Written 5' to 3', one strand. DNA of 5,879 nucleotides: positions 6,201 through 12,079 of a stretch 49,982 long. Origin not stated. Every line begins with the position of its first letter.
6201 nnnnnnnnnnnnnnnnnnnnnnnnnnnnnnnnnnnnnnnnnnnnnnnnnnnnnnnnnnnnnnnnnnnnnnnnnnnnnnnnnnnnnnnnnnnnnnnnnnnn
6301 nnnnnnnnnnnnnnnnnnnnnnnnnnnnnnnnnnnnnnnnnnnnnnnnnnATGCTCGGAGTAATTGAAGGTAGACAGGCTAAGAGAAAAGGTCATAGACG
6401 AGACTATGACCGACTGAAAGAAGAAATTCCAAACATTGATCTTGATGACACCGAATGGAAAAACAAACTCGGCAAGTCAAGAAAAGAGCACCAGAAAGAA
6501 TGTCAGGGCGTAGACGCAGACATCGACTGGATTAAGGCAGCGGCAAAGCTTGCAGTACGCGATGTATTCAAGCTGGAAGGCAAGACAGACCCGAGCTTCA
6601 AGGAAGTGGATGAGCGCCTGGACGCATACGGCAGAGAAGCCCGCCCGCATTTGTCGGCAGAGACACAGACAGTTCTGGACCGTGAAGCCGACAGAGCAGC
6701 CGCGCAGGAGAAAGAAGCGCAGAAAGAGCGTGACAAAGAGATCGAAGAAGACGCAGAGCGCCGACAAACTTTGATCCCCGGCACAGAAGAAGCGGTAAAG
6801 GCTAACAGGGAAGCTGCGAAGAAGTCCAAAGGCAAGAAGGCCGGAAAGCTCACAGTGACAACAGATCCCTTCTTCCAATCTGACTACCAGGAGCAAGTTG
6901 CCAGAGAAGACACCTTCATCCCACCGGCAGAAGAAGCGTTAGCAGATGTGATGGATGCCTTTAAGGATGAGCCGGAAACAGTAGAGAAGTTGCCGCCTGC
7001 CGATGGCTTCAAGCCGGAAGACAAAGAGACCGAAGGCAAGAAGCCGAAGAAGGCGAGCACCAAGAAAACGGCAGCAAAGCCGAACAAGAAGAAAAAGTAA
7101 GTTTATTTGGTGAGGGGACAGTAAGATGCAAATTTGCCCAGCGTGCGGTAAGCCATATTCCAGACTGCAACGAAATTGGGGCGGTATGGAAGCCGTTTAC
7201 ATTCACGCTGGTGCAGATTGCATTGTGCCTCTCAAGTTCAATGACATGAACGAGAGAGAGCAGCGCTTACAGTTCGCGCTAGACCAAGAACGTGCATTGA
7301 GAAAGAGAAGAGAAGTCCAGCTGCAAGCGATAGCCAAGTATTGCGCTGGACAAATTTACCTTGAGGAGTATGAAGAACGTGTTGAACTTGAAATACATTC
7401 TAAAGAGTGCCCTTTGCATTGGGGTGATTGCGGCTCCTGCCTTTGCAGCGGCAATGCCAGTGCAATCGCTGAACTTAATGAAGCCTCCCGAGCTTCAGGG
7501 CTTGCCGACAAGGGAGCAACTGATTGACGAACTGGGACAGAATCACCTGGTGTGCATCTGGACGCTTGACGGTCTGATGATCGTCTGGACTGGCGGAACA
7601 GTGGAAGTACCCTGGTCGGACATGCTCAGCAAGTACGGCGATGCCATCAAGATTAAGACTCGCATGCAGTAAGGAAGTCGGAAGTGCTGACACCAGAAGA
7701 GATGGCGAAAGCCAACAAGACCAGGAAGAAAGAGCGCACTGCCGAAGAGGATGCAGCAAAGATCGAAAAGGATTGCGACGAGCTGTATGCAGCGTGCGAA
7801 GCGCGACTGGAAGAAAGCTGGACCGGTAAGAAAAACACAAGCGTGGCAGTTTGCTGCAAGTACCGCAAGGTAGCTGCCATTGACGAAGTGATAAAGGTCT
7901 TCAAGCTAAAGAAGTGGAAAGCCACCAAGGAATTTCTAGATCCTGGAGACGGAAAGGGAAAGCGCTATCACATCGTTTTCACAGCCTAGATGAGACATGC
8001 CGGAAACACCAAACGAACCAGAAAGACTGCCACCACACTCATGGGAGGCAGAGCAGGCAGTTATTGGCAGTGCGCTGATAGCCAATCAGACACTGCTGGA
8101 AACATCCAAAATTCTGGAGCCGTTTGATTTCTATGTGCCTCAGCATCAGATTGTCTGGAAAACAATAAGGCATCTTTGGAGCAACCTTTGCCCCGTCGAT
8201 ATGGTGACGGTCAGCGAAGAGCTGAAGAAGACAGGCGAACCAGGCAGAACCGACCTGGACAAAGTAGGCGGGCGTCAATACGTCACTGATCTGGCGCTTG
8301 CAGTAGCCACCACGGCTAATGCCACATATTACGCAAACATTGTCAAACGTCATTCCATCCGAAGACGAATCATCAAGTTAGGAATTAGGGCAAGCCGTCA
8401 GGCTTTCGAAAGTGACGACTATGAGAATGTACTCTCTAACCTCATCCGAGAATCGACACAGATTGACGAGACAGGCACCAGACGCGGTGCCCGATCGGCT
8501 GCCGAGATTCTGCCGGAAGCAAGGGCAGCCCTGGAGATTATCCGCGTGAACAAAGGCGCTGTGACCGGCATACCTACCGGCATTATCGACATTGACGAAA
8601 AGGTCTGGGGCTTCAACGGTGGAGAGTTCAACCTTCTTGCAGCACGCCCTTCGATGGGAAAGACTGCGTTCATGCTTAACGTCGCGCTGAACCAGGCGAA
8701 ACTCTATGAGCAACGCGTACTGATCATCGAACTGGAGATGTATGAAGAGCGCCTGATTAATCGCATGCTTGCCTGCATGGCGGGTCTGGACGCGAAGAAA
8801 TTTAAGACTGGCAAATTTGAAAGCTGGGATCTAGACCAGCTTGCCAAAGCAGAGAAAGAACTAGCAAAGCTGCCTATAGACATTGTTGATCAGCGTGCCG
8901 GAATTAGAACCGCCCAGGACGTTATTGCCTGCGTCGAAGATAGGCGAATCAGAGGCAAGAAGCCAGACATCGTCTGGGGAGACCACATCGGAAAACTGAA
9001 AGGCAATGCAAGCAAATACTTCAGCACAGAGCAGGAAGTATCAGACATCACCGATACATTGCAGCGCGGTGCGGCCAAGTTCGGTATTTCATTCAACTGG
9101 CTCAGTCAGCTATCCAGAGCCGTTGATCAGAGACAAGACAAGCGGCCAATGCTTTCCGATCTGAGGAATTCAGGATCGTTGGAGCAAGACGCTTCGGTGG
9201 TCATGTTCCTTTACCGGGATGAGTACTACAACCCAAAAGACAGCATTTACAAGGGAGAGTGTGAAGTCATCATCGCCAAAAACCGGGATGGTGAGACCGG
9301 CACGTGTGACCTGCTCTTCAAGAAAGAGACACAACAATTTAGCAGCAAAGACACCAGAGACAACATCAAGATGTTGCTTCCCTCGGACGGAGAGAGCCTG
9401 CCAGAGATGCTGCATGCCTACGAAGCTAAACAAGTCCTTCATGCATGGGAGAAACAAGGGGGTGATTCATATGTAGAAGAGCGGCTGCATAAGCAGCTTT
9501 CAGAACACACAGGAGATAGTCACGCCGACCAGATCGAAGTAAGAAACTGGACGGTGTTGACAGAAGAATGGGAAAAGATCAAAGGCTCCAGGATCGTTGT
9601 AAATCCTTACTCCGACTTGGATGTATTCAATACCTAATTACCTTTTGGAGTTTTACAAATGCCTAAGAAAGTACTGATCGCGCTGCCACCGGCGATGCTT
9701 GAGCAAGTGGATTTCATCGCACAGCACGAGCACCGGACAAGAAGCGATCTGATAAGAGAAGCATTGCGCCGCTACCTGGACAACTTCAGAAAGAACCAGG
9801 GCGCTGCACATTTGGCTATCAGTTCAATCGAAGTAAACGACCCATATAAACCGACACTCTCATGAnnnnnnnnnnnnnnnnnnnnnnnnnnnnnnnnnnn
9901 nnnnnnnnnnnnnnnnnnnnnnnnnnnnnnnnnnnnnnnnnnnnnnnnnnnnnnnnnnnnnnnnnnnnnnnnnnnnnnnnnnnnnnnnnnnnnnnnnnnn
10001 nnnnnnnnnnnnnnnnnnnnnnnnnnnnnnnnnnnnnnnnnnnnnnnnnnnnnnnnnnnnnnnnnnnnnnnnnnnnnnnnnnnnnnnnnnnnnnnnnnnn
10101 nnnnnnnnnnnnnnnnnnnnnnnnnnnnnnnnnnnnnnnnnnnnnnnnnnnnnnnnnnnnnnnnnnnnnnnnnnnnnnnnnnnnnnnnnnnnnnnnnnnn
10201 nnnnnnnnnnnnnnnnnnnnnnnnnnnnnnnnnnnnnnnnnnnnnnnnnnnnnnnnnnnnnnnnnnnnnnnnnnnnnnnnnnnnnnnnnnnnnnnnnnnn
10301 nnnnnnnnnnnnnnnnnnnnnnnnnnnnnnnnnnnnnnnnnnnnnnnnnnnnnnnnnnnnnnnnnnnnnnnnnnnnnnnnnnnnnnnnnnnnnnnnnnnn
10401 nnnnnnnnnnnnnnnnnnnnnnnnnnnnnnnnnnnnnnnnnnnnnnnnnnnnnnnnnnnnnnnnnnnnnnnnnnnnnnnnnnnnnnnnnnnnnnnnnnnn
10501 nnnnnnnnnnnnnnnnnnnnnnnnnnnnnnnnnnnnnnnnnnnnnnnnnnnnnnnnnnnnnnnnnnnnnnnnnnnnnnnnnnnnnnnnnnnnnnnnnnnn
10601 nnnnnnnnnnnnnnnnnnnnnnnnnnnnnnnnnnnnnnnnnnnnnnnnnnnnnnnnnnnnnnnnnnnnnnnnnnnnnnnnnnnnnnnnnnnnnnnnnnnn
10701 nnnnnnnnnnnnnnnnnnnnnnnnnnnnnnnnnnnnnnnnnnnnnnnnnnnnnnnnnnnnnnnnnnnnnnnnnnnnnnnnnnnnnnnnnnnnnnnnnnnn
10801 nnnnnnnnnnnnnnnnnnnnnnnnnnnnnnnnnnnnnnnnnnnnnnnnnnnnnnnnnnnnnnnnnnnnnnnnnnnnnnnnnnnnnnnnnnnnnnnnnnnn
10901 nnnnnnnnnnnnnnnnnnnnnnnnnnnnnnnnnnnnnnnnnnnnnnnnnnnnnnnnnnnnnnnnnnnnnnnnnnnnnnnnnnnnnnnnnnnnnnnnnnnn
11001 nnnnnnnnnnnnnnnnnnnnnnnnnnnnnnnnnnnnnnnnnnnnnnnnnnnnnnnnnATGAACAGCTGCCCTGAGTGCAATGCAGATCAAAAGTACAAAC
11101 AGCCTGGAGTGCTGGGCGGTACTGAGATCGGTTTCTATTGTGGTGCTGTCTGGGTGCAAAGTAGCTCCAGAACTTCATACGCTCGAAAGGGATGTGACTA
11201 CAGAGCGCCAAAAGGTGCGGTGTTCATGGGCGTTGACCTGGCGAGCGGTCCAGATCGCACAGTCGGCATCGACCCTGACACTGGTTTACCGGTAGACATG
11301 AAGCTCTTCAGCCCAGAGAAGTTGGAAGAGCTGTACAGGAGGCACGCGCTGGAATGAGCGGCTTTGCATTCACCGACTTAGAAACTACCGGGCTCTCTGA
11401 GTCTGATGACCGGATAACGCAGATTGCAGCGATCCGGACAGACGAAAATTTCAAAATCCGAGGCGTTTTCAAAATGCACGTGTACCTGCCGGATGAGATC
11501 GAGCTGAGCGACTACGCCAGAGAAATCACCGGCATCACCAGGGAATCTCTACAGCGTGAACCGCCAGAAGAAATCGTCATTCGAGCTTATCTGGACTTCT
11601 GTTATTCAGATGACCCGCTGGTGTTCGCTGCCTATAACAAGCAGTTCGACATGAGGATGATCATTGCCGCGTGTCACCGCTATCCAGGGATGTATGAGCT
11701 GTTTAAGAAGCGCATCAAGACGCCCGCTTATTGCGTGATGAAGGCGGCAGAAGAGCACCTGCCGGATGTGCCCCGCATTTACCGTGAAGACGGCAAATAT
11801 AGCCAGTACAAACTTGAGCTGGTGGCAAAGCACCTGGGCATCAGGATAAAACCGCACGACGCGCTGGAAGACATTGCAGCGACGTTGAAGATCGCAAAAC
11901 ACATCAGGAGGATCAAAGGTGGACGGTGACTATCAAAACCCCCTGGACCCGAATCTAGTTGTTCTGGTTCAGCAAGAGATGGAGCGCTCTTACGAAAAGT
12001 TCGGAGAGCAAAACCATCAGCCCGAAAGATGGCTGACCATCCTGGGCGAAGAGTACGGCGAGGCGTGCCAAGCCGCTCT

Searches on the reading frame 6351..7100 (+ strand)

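Call 80: search_protein_families(library=pfam, proteins=[window:6351-7100:+], max_evalue=0.05)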
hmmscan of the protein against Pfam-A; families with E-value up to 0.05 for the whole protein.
window:6351-7100:+ (249 aa): 1 family
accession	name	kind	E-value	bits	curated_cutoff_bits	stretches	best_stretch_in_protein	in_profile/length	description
PF20400.3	BAR_4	-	0.0024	18.1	27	0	22-81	44-103/192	BAR-like domain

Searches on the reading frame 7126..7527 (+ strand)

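Call 80: search_protein_families(library=pfam, proteins=[window:7126-7527:+], max_evalue=0.05)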
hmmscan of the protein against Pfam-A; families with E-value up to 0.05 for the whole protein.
window:7126-7527:+ (133 aa): 1 family
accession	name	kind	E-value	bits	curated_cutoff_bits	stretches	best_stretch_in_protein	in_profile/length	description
PF10892.13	DUF2688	-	0.024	14.6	25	0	4-35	10-44/56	Protein of unknown function (DUF2688)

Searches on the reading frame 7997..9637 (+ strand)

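Call 11: search_protein_families(library=phrogs, proteins=[window:7997-9637:+], max_evalue=0.001)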
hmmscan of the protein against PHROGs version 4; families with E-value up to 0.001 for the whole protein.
window:7997-9637:+ (546 aa): 9 families
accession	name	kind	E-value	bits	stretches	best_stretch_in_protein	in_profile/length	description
phrog_19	-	DNA, RNA and nucleotide metabolism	1.8e-95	322.1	1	7-452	152-582/621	DnaB-like replicative helicase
phrog_243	-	DNA, RNA and nucleotide metabolism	2.4e-38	132.7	1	184-452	12-269/273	DnaB-like replicative helicase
phrog_239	-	DNA, RNA and nucleotide metabolism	1.2e-29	104.8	1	189-459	338-610/801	DNA primase/helicase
phrog_11530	-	unknown function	9.3e-27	95.1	1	307-442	17-149/184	-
phrog_19347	-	unknown function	1.5e-12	48.7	1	389-412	1-24/79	-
phrog_5482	-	unknown function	2e-08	34.4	1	184-459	22-307/341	-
phrog_23150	-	unknown function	3.3e-06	27.8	1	19-230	12-215/217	-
phrog_20000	-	unknown function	0.00029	21.9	1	13-63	26-76/132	-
phrog_18375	-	DNA, RNA and nucleotide metabolism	0.00078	18.8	0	182-265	349-431/644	DNA primase/helicase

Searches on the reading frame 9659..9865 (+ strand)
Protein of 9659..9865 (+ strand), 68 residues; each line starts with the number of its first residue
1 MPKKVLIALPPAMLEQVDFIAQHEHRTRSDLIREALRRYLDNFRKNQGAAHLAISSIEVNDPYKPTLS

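Call 80: search_protein_families(library=pfam, proteins=[window:9659-9865:+], max_evalue=0.05)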
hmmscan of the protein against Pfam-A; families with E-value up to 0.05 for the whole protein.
window:9659-9865:+ (68 aa): 4 families
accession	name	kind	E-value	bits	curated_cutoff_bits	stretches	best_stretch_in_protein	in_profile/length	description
PF01402.27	RHH_1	-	1.5e-08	34.7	20.5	1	7-41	4-38/39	Ribbon-helix-helix protein, copG family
PF07878.17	RHH_5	-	0.00022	21.3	26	1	5-41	4-40/43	CopG-like RHH_1 or ribbon-helix-helix domain, RHH_5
PF15919.11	HicB_lk_antitox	-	0.0057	17.2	27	1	3-34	90-121/123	HicB_like antitoxin of bacterial toxin-antitoxin system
PF17723.7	RHH_8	-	0.016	15.7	25.4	1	3-44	4-46/119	Ribbon-Helix-Helix transcriptional regulator family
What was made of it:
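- On RHH omega-type heptad operator / type Ib centromere: An RHH_1 protein exists elsewhere in the phage, at 9659-9865 (call 80), but its link to the array could not be tested.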

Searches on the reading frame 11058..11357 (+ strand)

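Call 80: search_protein_families(library=pfam, proteins=[window:11058-11357:+], max_evalue=0.05)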
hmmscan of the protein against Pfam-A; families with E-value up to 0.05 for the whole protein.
window:11058-11357:+ (99 aa): 1 family
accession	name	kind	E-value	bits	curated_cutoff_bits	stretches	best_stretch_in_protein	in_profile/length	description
PF25214.1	HVO_B0008_N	-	0.012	15.9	27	0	3-16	3-16/38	HVO_B0008 N-terminal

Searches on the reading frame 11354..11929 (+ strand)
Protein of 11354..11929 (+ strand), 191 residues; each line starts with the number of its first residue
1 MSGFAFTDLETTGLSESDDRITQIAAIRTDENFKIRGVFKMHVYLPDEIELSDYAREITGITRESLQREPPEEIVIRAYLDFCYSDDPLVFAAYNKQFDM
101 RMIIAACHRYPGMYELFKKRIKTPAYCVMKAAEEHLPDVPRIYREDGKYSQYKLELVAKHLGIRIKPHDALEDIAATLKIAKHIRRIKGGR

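Call 80: search_protein_families(library=pfam, proteins=[window:11354-11929:+], max_evalue=0.05)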
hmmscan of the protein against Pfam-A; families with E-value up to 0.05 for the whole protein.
window:11354-11929:+ (191 aa): 3 families
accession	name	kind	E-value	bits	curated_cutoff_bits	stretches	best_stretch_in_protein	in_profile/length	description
PF00929.31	RNase_T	-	3.2e-21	77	24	1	7-180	3-163/164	Exonuclease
PF13482.12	RNase_H_2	-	1.4e-05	25.6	22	0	5-32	1-28/165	RNase_H superfamily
PF12096.13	DUF3572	-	0.014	16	25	1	57-112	27-83/84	Protein of unknown function (DUF3572)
